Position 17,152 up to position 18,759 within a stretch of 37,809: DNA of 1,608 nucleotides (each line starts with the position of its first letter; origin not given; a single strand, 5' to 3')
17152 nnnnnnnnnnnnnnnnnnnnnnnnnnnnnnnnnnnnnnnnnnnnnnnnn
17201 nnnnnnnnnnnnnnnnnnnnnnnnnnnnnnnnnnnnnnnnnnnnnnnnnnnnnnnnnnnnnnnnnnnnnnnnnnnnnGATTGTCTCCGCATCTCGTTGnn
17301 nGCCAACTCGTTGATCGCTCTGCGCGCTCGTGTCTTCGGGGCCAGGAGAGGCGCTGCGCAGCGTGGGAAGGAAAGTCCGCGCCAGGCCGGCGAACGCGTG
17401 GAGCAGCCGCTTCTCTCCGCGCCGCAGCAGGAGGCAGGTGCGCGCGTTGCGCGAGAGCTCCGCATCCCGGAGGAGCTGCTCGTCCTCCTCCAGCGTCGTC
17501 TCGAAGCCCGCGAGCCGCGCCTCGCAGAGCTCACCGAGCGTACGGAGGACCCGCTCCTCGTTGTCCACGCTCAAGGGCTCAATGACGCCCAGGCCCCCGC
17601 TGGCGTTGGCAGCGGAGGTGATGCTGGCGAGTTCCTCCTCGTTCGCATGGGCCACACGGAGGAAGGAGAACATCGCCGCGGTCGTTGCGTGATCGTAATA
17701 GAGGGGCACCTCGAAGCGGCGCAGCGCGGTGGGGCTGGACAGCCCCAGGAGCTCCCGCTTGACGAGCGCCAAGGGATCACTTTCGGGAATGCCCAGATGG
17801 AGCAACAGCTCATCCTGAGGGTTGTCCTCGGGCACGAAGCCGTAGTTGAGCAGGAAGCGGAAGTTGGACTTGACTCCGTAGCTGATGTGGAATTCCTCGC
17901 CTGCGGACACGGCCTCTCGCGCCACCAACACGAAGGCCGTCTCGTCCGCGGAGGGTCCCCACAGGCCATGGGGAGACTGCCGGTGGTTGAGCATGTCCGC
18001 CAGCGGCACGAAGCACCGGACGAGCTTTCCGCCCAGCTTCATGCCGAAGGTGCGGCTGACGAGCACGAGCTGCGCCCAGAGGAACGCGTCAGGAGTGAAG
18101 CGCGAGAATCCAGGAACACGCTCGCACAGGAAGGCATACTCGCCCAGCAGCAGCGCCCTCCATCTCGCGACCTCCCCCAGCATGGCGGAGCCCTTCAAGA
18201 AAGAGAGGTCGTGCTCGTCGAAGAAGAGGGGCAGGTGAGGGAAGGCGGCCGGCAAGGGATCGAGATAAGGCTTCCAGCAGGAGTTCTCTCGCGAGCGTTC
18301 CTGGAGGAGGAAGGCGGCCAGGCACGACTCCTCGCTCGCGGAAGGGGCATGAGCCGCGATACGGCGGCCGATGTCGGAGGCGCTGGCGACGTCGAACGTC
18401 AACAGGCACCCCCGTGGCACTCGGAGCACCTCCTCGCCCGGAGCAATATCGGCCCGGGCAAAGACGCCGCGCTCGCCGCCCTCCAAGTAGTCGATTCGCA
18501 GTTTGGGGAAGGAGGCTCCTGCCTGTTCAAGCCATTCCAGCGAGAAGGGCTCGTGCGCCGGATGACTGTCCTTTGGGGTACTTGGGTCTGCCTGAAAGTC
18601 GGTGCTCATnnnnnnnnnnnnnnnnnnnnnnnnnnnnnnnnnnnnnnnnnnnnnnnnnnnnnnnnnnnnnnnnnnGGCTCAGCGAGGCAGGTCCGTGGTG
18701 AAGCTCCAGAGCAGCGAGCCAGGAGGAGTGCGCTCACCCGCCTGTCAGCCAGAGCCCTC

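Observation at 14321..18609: Operon of eukaryote-like protein-modification enzyme homologs: SET methyltransferase, NmrA and a PAD-like deiminase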

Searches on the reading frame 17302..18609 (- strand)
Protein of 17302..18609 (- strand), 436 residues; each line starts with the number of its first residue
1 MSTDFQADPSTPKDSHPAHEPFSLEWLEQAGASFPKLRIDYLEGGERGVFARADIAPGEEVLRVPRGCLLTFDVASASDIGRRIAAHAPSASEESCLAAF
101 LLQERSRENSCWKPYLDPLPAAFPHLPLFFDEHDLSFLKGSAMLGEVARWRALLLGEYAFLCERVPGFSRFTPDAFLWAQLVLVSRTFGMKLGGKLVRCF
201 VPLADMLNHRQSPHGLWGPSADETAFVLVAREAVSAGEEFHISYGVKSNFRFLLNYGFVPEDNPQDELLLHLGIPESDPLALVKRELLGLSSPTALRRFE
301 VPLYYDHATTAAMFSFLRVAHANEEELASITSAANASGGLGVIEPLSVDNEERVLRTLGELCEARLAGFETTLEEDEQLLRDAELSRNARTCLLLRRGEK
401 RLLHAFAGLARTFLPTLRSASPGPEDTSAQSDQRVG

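Call 8: search_protein_families(library=pfam, max_evalue=0.1, proteins=[window:17302-18609:-])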
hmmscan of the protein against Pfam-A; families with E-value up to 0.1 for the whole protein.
seq(436 aa): 2 families
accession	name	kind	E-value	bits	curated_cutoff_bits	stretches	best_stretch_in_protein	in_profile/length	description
PF09273.16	Rubis-subs-bind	-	1.9e-23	84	21.6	1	276-403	2-128/128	Rubisco LSMT substrate-binding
PF00856.33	SET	-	2.1e-07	31.8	22.4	1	47-245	2-105/105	SET domain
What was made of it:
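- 17299..18609 (-): SET-domain protein methyltransferase of the LSMT/SETD6/SETD3 class (436 aa), with a lysine-type target pocket: F188 (18046-18048), A204 (17998-18000), I242, Y244 (17878-17880). Pfam SET plus Rubis-subs-bind (call 8).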

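Call 15: find_homologous_proteins(query=window:17302-18609:-)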
Query window:17302-18609:- (436 aa): 127 proteins with E <= 0.001 among 8000 candidates; the best 120 are listed.
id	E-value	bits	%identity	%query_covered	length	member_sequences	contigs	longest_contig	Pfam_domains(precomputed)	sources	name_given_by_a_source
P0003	7.7e-291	982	100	100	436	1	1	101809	PF09273.17,PF00856.34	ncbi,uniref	ncbi:MAG: SET domain-containing histone-lysine N-methyltransferase [Hyalangium sp.]|uniref:SET domai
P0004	7.8e-184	630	69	99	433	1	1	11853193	PF09273.17,PF00856.34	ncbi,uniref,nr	ncbi:SET domain-containing histone-lysine N-methyltransferase [Cystobacter fuscus]|uniref:SET domain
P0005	1.4e-183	629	71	93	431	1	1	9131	PF09273.17,PF00856.34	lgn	-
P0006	6.1e-179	614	65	97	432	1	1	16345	PF09273.17,PF00856.34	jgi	jgi:hypothetical protein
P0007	5.7e-176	604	66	96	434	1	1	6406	PF09273.17,PF00856.34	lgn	-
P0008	1.5e-175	602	67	92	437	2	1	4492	PF09273.17,PF00856.34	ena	-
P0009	3.7e-175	601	66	97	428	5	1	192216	PF09273.17,PF00856.34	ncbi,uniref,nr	ncbi:SET domain-containing histone-lysine N-methyltransferase [Corallococcus sp. AS-1-12]|uniref:SET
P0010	3.9e-174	598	67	93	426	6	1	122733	PF09273.17,PF00856.34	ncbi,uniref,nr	ncbi:SET domain-containing histone-lysine N-methyltransferase [Corallococcus carmarthensis]|uniref:S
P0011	1.1e-173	596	65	97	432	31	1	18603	PF09273.17,PF00856.34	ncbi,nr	ncbi:SET domain-containing protein-lysine N-methyltransferase [Corallococcus sp. AB018]|nr:SET domai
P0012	4.3e-172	591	65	97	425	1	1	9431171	PF09273.17,PF00856.34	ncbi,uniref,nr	ncbi:SET domain-containing histone-lysine N-methyltransferase [Corallococcus sp. EGB]|uniref:SET dom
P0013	4.2e-167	575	64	97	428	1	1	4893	PF09273.17,PF00856.34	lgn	-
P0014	2.2e-129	450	55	93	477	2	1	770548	PF09273.17,PF00856.34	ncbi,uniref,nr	ncbi:SET domain-containing histone-lysine N-methyltransferase [Vitiosangium sp. GDMCC 1.1324]|uniref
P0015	2.5e-128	447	56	91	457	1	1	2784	PF09273.17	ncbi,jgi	jgi:histone-lysine N-methyltransferase SETD3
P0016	4.6e-126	439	54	91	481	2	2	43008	PF09273.17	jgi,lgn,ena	-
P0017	2.3e-125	437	53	91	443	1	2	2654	PF09273.17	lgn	-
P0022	5.7e-124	432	54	91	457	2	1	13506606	PF09273.17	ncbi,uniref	ncbi:SET domain-containing histone-lysine N-methyltransferase [Archangium lansingense]|uniref:SET do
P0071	1.3e-66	243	41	90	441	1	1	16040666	PF09273.17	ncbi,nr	ncbi:Hypothetical protein A7982_11317 [Minicystis rosea]|nr:Hypothetical protein A7982_11317 [Minicy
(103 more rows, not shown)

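Call 16: find_encoding_contigs(protein=P0004, flank=8000, max_places=2)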
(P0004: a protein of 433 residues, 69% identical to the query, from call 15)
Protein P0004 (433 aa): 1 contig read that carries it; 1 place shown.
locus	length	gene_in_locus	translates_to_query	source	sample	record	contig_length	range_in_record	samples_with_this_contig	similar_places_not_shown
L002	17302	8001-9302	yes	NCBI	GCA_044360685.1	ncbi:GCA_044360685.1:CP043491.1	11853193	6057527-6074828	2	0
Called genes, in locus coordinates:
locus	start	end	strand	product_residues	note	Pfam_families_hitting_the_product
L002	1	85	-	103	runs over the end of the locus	-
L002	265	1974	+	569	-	PF01364:Peptidase_C25 (weak), PF13518:HTH_28 (faint)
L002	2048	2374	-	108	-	-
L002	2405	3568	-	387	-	PF01734:Patatin, PF12536:DUF3734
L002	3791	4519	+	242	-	PF00106:adh_short, PF08659:KR, PF23441:SDR (faint), PF13561:adh_short_C2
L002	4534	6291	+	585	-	PF07167:PhaC_N, PF00561:Abhydrolase_1 (weak)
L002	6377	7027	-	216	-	PF04542:Sigma70_r2, PF08281:Sigma70_r4_2, PF04545:Sigma70_r4 (weak)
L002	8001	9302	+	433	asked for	PF00856:SET, PF09273:Rubis-subs-bind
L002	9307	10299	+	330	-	PF05368:NmrA, PF13460:NAD_binding_10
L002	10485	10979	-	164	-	PF21527:Stv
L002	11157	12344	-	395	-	-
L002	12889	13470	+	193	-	-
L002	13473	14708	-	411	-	PF02771:Acyl-CoA_dh_N, PF02770:Acyl-CoA_dh_M, PF00441:Acyl-CoA_dh_1, PF08028:Acyl-CoA_dh_2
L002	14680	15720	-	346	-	PF08240:ADH_N, PF00107:ADH_zinc_N, PF13602:ADH_zinc_N_2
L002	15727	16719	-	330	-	PF00248:Aldo_ket_red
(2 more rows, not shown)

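Call 17: find_encoding_contigs(protein=P0012, flank=8000, max_places=2)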
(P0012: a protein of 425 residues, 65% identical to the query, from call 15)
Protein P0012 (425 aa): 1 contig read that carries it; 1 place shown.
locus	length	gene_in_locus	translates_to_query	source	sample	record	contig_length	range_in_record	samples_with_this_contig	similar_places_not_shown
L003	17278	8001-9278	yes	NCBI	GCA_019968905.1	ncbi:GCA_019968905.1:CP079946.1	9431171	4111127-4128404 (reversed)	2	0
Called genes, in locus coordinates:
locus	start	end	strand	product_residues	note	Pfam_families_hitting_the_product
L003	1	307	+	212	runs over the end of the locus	PF00182:Glyco_hydro_19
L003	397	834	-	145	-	-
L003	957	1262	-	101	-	-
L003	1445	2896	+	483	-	PF01364:Peptidase_C25 (faint)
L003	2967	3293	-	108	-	-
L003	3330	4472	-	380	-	PF01734:Patatin, PF12536:DUF3734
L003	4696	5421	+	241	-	PF00106:adh_short, PF01370:Epimerase (weak), PF08659:KR, PF13561:adh_short_C2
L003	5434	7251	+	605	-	PF07167:PhaC_N, PF00561:Abhydrolase_1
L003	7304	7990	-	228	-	PF04542:Sigma70_r2, PF08281:Sigma70_r4_2, PF04545:Sigma70_r4 (weak)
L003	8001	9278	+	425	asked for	PF00856:SET, PF09273:Rubis-subs-bind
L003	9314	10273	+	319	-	PF05368:NmrA, PF13460:NAD_binding_10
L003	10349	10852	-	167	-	-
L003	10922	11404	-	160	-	-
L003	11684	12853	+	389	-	PF24096:DUF7379 (weak)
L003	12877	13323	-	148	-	PF00542:Ribosomal_L12 (faint)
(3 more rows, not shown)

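Call 18: find_encoding_contigs(protein=P0014, flank=8000, max_places=2)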
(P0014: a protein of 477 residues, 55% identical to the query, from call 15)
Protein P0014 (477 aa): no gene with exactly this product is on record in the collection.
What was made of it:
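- Tried and rejected: No contig on record (call 18).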

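Call 27: search_solved_structures(query=window:17302-18609:-, max_evalue=0.001, show_alignments=1)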
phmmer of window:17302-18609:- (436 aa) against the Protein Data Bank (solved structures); distinct sequences matched with E-value up to 0.001: 16.
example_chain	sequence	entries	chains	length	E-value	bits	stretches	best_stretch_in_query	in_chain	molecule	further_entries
6v62_A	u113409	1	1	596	6e-40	140.7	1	21-405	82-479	Actin-histidine N-methyltransferase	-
6ict_A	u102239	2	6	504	2.9e-38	135.1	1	20-405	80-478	Histone-lysine N-methyltransferase setd3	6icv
3smt_A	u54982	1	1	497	3e-38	135.1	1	20-405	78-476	Histone-lysine N-methyltransferase setd3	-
6jat_A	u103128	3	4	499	3e-38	135.1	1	20-405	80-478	Histone-lysine N-methyltransferase setd3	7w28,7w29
6wk2_A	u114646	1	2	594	3.5e-38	134.9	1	21-405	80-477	Actin-histidine N-methyltransferase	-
6ox4_A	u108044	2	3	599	4.2e-38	134.6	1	21-405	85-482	Actin-histidine N-methyltransferase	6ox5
6wk1_A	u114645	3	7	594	4.6e-38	134.5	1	21-405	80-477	Actin-histidine N-methyltransferase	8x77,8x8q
7lms_A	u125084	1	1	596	4.6e-38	134.5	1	21-405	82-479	Actin-histidine N-methyltransferase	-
6v63_A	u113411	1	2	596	4.6e-38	134.5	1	21-405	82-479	Actin-histidine N-methyltransferase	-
6mbj_A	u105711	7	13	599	4.7e-38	134.5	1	21-405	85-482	Histone-lysine N-methyltransferase setd3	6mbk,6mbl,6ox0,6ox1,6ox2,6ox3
1mlv_A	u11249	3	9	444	1.9e-32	116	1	17-409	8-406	Ribulose-1,5 biphosphate carboxylase/oxygenase large subunit N-methyltransferase | Ribulose-1,5 bisphosphate carboxylase/oxygenase large subunit N-methyltransfe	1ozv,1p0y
2h21_A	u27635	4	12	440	2.9e-32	115.4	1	22-409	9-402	Ribulose-1,5 bisphosphate carboxylase/oxygenase | Ribulose-1,5 bisphosphate carboxylase/oxygenase large subunit N-methyltransferase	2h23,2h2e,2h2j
8qma_J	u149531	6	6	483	5.2e-12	48.6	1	89-268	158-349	PAP7 | PAP7, pTAC14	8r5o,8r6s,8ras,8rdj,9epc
8w9z_J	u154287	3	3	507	1.7e-10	43.6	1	33-267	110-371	Protein PLASTID TRANSCRIPTIONALLY ACTIVE 14-like isoform X2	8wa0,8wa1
8xzv_I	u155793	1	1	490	9.3e-09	37.9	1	84-393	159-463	Protein PLASTID TRANSCRIPTIONALLY ACTIVE 14 isoform X2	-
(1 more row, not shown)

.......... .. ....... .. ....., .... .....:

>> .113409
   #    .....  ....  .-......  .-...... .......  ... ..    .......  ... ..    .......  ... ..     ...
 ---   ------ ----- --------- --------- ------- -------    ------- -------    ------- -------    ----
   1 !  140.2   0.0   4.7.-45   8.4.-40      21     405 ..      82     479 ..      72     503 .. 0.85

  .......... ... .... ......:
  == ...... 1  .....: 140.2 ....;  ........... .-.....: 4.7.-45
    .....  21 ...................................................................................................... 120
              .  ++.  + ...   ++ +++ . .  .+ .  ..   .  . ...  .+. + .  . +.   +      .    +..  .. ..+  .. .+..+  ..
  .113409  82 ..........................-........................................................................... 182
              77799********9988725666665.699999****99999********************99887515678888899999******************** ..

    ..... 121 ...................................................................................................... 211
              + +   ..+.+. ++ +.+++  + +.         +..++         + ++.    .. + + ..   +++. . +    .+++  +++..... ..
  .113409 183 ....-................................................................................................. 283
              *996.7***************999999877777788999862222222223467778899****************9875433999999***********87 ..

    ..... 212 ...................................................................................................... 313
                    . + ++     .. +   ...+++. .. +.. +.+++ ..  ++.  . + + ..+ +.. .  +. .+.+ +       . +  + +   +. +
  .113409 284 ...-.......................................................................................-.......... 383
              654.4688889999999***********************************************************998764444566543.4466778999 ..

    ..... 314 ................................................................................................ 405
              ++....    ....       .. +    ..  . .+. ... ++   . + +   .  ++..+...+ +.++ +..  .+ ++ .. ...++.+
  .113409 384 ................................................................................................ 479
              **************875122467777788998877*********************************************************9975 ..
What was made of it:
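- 17299..18609 (-): Best PDB match is SETD3 at 6e-40, then LSMT at 2e-32 (call 27).
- On SET-domain methyltransferase, LSMT/SETD6/SETD3 class: Full-length alignment to SETD3 and LSMT (call 27).
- Closest known: Rubisco LSMT / SETD6. Same: The window's SET protein has the same two-domain architecture, SET plus the Rubisco-LSMT substrate-binding helical domain, aligned over the full length (call 27).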

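Call 48: find_encoding_contigs(protein=P0022, flank=6000, max_places=1)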
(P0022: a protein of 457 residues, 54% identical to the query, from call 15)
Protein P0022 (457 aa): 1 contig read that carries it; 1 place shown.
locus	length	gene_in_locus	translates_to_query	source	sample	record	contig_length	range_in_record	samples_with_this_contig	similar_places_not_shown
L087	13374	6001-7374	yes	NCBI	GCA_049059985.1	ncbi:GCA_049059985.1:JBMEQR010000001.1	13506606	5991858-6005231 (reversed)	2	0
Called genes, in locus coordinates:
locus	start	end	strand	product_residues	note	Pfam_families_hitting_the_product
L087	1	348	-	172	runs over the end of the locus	-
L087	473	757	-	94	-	-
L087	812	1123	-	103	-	-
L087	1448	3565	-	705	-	PF00128:Alpha-amylase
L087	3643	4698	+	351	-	-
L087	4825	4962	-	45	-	PF04151:PPC (faint)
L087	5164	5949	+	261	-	-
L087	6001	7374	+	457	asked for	PF09273:Rubis-subs-bind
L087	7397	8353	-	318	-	PF13302:Acetyltransf_3 (faint), PF13673:Acetyltransf_10 (weak), PF00583:Acetyltransf_1, PF13508:Acetyltransf_7, PF08445:FR47 (weak)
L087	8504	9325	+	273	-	PF05118:Asp_Arg_Hydrox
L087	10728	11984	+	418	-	PF00413:Peptidase_M10 (faint), PF01400:Astacin (weak), PF13946:DUF4214 (faint)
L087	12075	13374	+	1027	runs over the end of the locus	PF13424:TPR_12, PF24885:TPR_NPHP3, PF13374:TPR_10, PF13424:TPR_12, PF13424:TPR_12, PF13374:TPR_10, PF24885:TPR_NPHP3, PF13424:TPR_12, +22 more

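Call 49: find_encoding_contigs(protein=P0071, flank=6000, max_places=1)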
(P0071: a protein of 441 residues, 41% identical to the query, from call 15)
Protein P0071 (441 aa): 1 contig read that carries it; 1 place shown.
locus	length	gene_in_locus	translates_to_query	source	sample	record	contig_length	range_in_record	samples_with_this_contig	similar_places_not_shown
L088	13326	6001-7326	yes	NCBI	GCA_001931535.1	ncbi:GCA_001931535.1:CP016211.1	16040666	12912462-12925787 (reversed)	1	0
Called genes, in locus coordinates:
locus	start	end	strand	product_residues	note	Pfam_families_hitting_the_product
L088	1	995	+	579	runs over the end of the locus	-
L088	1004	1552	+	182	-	PF12059:DUF3540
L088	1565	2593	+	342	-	PF13665:Tox-PAAR-like, PF03572:Peptidase_S41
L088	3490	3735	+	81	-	-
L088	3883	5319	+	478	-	PF05954:Phage_GPD, PF04717:Phage_base_V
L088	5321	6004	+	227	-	PF13302:Acetyltransf_3, PF00583:Acetyltransf_1 (weak)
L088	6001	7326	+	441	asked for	PF09273:Rubis-subs-bind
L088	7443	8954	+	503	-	PF00069:Pkinase, PF07714:PK_Tyr_Ser-Thr, PF01636:APH (faint), PF06293:Kdo (weak), PF03109:ABC1 (weak)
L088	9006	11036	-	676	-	PF00069:Pkinase, PF01636:APH (faint), PF07714:PK_Tyr_Ser-Thr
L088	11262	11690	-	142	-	PF12779:WXXGXW (faint)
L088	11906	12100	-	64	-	-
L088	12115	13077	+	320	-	-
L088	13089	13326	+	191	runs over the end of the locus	-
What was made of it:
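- More distant SET paralogs pair with GNAT acetyltransferases instead of NmrA (calls 48, 49).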

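Call 65: find_encoding_contigs(protein=P0005, flank=8000, max_places=1)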
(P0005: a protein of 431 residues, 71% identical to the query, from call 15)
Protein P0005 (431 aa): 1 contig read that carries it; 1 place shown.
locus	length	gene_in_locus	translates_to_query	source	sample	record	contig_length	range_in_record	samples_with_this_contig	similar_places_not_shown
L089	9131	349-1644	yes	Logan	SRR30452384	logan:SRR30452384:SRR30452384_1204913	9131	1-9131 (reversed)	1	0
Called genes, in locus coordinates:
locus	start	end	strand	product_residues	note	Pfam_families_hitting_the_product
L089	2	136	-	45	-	?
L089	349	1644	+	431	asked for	PF00856:SET, PF09273:Rubis-subs-bind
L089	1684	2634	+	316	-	PF05368:NmrA, PF13460:NAD_binding_10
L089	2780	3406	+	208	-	-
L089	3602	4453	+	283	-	-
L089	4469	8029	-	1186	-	PF00015:MCPsignal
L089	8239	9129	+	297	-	?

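Call 66: find_encoding_contigs(protein=P0006, flank=10000, max_places=1)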
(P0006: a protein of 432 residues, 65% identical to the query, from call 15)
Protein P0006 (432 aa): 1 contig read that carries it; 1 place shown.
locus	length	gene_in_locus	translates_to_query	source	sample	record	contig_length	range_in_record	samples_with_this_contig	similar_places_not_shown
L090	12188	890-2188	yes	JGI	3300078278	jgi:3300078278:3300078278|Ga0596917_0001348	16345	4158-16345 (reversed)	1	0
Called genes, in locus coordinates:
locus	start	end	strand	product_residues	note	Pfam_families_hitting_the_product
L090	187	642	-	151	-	PF04542:Sigma70_r2, PF08281:Sigma70_r4_2, PF04545:Sigma70_r4 (weak)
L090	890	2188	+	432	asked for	PF00856:SET, PF09273:Rubis-subs-bind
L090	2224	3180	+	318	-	PF05368:NmrA, PF13460:NAD_binding_10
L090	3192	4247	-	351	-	PF00561:Abhydrolase_1 (faint), PF07819:PGAP1 (weak)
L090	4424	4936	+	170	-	PF07366:SnoaL, PF12680:SnoaL_2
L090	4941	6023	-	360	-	PF00067:p450 (faint)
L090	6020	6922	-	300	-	PF00698:Acyl_transf_1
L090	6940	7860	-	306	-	-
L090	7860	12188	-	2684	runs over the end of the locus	PF05593:RHS_repeat (faint), PF25023:TEN_YD-shell (faint), PF20041:DUF6443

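Call 72: search_protein_families(library=ncbifam, max_evalue=0.001, proteins=[window:17302-18609:-])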
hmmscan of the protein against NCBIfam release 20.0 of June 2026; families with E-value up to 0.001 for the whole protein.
window:17302-18609:- (436 aa): 0 families
